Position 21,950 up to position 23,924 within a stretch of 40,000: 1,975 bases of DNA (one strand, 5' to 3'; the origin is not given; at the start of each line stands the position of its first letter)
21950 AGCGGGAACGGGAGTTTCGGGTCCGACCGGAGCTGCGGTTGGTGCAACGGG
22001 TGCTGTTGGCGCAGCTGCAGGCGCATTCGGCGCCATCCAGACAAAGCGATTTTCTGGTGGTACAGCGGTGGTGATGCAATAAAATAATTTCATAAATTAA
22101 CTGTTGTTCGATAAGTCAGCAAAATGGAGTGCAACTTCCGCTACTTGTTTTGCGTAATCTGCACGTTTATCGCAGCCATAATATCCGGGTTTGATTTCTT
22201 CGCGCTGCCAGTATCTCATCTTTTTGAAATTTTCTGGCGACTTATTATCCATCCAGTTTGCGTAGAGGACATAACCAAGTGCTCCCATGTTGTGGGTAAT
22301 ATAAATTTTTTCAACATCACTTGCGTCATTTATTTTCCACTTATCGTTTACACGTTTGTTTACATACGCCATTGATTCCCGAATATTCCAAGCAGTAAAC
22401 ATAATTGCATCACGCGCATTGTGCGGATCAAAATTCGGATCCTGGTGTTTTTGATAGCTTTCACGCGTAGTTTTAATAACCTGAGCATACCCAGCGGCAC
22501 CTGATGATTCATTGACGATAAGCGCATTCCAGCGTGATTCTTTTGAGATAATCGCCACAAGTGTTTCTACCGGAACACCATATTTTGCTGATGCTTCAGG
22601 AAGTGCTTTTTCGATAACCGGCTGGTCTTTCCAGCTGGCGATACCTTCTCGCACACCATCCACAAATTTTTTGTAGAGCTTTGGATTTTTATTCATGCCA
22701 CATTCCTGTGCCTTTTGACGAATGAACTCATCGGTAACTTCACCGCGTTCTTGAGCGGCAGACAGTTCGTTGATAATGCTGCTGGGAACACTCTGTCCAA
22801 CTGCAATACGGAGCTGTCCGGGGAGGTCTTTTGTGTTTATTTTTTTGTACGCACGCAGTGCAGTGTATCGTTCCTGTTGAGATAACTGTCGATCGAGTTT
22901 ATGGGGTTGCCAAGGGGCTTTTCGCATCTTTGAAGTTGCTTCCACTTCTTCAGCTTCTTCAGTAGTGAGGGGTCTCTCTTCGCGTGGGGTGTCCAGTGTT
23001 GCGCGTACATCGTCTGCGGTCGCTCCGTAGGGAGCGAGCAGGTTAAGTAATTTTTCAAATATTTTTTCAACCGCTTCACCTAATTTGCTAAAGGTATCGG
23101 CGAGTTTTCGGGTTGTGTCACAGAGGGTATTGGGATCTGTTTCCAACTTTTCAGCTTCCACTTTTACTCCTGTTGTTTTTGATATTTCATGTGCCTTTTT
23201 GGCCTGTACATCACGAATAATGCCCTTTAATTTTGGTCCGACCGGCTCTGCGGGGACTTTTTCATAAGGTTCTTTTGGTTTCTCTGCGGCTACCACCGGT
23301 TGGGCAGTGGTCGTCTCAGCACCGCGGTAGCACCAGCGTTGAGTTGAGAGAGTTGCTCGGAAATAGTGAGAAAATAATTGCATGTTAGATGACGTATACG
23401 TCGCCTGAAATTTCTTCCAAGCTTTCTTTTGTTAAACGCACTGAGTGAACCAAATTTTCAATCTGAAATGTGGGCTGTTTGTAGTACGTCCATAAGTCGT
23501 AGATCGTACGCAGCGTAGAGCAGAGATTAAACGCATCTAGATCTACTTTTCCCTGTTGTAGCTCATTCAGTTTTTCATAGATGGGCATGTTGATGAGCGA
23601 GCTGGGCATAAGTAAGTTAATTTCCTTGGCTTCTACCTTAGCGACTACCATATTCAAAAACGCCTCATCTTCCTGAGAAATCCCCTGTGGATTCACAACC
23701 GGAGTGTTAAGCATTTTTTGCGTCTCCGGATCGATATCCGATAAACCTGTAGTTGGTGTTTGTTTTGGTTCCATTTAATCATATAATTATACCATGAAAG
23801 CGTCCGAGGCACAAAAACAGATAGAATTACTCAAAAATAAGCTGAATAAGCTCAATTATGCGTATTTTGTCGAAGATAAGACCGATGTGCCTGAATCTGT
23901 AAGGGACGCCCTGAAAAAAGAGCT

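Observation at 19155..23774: Five-gene operon pairing an SLT lytic transglycosylase and a degenerate LytM/M23 protein with three signal-less Pro/Thr/Gln-rich helical proteins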

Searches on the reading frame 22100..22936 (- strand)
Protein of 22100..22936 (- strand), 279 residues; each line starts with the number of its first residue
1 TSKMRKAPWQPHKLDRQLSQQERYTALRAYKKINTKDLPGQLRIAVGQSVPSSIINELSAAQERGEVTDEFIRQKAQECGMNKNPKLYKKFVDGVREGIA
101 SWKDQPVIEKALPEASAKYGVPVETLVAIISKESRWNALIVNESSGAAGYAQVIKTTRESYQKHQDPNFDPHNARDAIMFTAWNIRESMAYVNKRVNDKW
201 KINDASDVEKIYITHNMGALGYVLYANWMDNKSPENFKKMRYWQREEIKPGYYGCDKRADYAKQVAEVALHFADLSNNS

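Call 13: find_homologous_proteins(query=window:22100-22936:-, max_evalue=0.001)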
Query window:22100-22936:- (279 aa): 2 proteins with E <= 0.001 among 921 candidates.
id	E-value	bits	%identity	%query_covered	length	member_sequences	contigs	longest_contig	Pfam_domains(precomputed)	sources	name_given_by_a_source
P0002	4.8e-185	631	100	100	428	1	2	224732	PF19489.5,PF01464.26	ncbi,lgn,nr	ncbi:transglycosylase SLT domain-containing protein [Candidatus Gracilibacteria bacterium]|nr:transg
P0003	2.7e-74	268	50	100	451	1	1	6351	PF19489.5,PF01464.26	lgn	-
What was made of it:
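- Tried and rejected: The same search with the g2 C-terminal part found one relative (call 13).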

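Call 14: find_encoding_contigs(protein=P0003, flank=10000, max_places=6)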
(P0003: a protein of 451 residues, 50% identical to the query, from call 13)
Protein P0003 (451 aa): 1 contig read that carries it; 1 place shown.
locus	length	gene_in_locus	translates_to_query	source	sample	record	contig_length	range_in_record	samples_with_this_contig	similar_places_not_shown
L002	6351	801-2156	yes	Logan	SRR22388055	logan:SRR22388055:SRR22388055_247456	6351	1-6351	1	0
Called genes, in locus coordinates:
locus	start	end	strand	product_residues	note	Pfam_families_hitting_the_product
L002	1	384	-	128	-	?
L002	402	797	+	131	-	-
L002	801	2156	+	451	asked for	PF19489:SLT_4, PF01464:SLT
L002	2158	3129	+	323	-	-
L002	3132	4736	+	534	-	-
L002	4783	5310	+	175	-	-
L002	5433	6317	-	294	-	PF04203:Sortase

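Call 27: search_protein_families(library=pfam, proteins=[L002:2695-3072:+, L002:402-797:+, L002:3132-4736:+, L002:4783-5310:+, L002:2158-3129:+], max_evalue=10)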
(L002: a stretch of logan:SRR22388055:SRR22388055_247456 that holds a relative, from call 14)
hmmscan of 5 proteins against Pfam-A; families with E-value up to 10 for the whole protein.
L002:2695-3072:+ (126 aa): 2 families
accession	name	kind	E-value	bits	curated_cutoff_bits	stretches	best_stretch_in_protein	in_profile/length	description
PF01551.29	Peptidase_M23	-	0.00011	22.8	28.7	1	22-93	7-77/96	Peptidase family M23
PF25516.1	PTPase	-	0.11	12.9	27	1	5-44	34-73/79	Phosphotyrosine protein phosphatase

L002:402-797:+ (131 aa): 1 family
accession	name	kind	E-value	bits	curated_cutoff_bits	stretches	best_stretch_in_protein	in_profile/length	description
PF24755.2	SpoVR_C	-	0.11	12.9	27.6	1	71-99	18-46/55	SpoVR-like C-terminal domain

L002:3132-4736:+ (534 aa): 3 families
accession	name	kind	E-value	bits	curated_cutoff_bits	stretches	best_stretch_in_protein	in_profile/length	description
PF16138.10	DUF4846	-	0.016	15.2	37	1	270-315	28-73/239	Domain of unknown function (4846)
PF07554.19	FIVAR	-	0.033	15.3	29.2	1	264-306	28-70/71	FIVAR domain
PF12555.13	SteA-like_C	-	0.23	12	26.4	1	354-380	20-45/52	SteA-like C-terminal domain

L002:4783-5310:+ (175 aa): 2 families
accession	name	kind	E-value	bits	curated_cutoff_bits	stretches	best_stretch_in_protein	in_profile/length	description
PF14286.12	DHHW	-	0.027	14.1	25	1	21-131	110-219/385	DHHW protein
PF21823.1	MUCL1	-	0.45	11.1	35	1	17-63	24-70/85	Mucin-like protein 1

L002:2158-3129:+ (323 aa): 2 families
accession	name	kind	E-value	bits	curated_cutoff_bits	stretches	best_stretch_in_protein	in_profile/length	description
PF01551.29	Peptidase_M23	-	0.00044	20.8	28.7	1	201-272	7-77/96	Peptidase family M23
PF21856.2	EspB_PPE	-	0.017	15.7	27.7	1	124-196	38-110/152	ESX-1 secretion-associated protein EspB, PPE domain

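Call 43: search_protein_families(library=pfam, alignment_id=A5, max_evalue=0.01)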
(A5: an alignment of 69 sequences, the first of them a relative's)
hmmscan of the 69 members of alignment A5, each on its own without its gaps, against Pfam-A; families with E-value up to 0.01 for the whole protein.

A. member 1, L002:801-2153:+ (451 aa): 2 families
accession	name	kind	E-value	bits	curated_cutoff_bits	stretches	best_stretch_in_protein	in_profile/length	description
PF01464.25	SLT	-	2.9e-11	43.4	21.3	1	282-363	5-85/117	Transglycosylase SLT domain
PF19489.4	SLT_4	-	1.7e-09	38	27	1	270-396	28-153/184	Transglycosylase SLT domain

B. families by the number of members that match (of 69 scanned): 10 families
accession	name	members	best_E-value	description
PF01551.29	Peptidase_M23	9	8.2e-36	Peptidase family M23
PF19489.4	SLT_4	5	1.4e-16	Transglycosylase SLT domain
PF01464.25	SLT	5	2.9e-11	Transglycosylase SLT domain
PF13539.11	Peptidase_M15_4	1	8.2e-06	D-alanyl-D-alanine carboxypeptidase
PF18013.6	Phage_lysozyme2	1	0.00049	Phage tail lysozyme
PF21793.2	DUF6877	1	0.0013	Family of unknown function (DUF6877)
PF11932.13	DUF3450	1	0.0035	Protein of unknown function (DUF3450)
PF15665.10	FAM184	1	0.004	Family with sequence similarity 184, A and B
PF19924.4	DUF6387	1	0.0072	Family of unknown function (DUF6387)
PF03475.19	YiiM_3-alpha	1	0.0078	YiiM-like, 3-alpha helix domain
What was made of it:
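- Most slot proteins have no recognisable enzyme domain (call 43).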

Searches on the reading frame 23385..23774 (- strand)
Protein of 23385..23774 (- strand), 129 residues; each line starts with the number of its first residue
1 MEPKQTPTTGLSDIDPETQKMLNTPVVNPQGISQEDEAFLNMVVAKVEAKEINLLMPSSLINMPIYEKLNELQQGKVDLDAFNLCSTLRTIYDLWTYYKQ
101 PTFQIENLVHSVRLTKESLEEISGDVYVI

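Call 3: search_protein_families(library=pfam, proteins=[window:23385-23774:-], max_evalue=1)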
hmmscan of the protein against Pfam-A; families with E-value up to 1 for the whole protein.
window:23385-23774:- (129 aa): 0 families

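Call 4: search_protein_families(library=ncbifam, proteins=[window:23385-23774:-], max_evalue=1)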
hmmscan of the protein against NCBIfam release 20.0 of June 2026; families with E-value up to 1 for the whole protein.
window:23385-23774:- (129 aa): 1 family
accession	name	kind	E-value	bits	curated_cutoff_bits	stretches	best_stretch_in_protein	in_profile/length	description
TIGR03093.1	SASP_sspL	equivalog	0.012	15.5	51.85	1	24-38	5-19/37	small, acid-soluble spore protein L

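Call 50: search_solved_structures(query=A6, max_evalue=10, show_alignments=2)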
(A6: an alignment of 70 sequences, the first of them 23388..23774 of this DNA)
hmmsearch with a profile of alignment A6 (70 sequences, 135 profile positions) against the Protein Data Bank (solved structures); distinct sequences matched with E-value up to 10: 2.
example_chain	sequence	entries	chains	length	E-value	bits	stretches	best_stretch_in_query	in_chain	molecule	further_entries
9cop_y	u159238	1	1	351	0.28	14.5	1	16-69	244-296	Regulator of V-ATPase in vacuolar membrane protein 2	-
5i5p_A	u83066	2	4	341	1.9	11.8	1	66-93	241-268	TRAP TRANSPORTER SOLUTE BINDING PROTEIN | TRAP solute Binding Protein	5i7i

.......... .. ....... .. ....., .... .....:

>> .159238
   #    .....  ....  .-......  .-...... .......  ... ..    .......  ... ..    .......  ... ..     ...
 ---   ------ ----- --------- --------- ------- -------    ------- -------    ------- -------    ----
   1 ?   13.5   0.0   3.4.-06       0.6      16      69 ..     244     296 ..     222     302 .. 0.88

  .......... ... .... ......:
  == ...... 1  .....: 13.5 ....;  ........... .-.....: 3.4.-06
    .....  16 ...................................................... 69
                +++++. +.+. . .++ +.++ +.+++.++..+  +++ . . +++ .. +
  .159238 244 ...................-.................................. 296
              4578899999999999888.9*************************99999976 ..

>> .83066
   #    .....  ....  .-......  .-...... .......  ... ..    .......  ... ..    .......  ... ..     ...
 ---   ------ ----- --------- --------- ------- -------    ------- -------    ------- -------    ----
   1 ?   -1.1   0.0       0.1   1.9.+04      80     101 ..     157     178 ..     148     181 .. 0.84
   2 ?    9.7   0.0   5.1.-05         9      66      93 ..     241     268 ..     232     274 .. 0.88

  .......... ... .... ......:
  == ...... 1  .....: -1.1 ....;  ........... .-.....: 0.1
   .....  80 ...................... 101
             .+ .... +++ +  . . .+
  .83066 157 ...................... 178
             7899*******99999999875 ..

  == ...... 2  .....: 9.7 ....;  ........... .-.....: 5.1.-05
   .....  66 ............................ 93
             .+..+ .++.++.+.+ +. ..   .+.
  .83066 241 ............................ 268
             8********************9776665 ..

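Call 57: predict_structure(protein=window:23388-23774:-)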
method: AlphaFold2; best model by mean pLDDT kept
length: 129 residues; sequences in the alignment: 1
mean_pLDDT: 46.9   pTM: 0.32
mean pLDDT of the five models: 46.9, 46.3, 43.9, 42.7, 36.0
residues with pLDDT >= 90: 0; 70-90: 0; 50-70: 49; < 50: 80
segments of 3 or more residues with pLDDT < 50: 1-8, 22-25, 27-30, 51-64, 79-86, 97-129
pLDDT, mean of each block of 10 residues (from residue 1): 44 54 47 59 60 41 45 52 49 48 38 38 33
secondary structure, 60 per line:
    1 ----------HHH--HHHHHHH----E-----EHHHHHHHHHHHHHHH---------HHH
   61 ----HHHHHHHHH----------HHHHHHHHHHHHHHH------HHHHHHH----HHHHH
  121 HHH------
elements in order: H16-22 H34-48 H65-73 H84-98 H105-111 H116-123
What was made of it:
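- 23385..23774 (-): g1, 129 aa. First gene of the operon and a member of a lineage-specific family with no Pfam or PDB relative. The single-sequence AF2 model is unusable, pLDDT 47 (call 57).
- Tried and rejected: Single-sequence AF2 of g1. pLDDT was 47, so the model was not used (call 57).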

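Call 70: search_protein_families(library=phrogs, proteins=[window:23388-23774:-], max_evalue=0.01)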
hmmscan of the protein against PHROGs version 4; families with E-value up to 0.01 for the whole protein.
window:23388-23774:- (129 aa): 0 families

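Call 90: search_protein_families(library=pfam, alignment_id=A6, max_evalue=1)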
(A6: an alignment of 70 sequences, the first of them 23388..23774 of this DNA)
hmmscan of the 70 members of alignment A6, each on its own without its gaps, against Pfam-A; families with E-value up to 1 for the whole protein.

A. member 1, window:23388-23774:- (129 aa): 0 families

B. families by the number of members that match (of 70 scanned): 55 families (the first 25 are shown)
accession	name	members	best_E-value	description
PF19841.4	GldN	7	0.009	Gliding motility associated protein GldN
PF18548.6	MetOD2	5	0.0093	Metanogen output domain 2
PF09211.15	DUF1958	3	0.014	Domain of unknown function (DUF1958)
PF16805.11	Trans_coact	2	0.0043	Phage late-transcription coactivator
PF21832.1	DUF6892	2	0.016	Family of unknown function (DUF6892)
PF03564.21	DUF1759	2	0.027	Protein of unknown function (DUF1759)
PF08429.16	PLU-1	2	0.064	PLU-1-like protein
PF25481.1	Nucleoprot-TPR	2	0.076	Nucleoprotein TPR-like domain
PF02033.23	RBFA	2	0.08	Ribosome-binding factor A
PF24429.1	CSLinker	2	0.1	CSLinker motif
PF16740.10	SKA2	2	0.11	Spindle and kinetochore-associated protein 2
PF24074.1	DUF7366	1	0.0028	Domain of unknown function (DUF7366)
PF01837.22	HcyBio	1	0.0038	Homocysteine biosynthesis enzyme, sulfur-incorporation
PF08349.16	DUF1722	1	0.0038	Protein of unknown function (DUF1722)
PF04747.17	DUF612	1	0.01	Protein of unknown function, DUF612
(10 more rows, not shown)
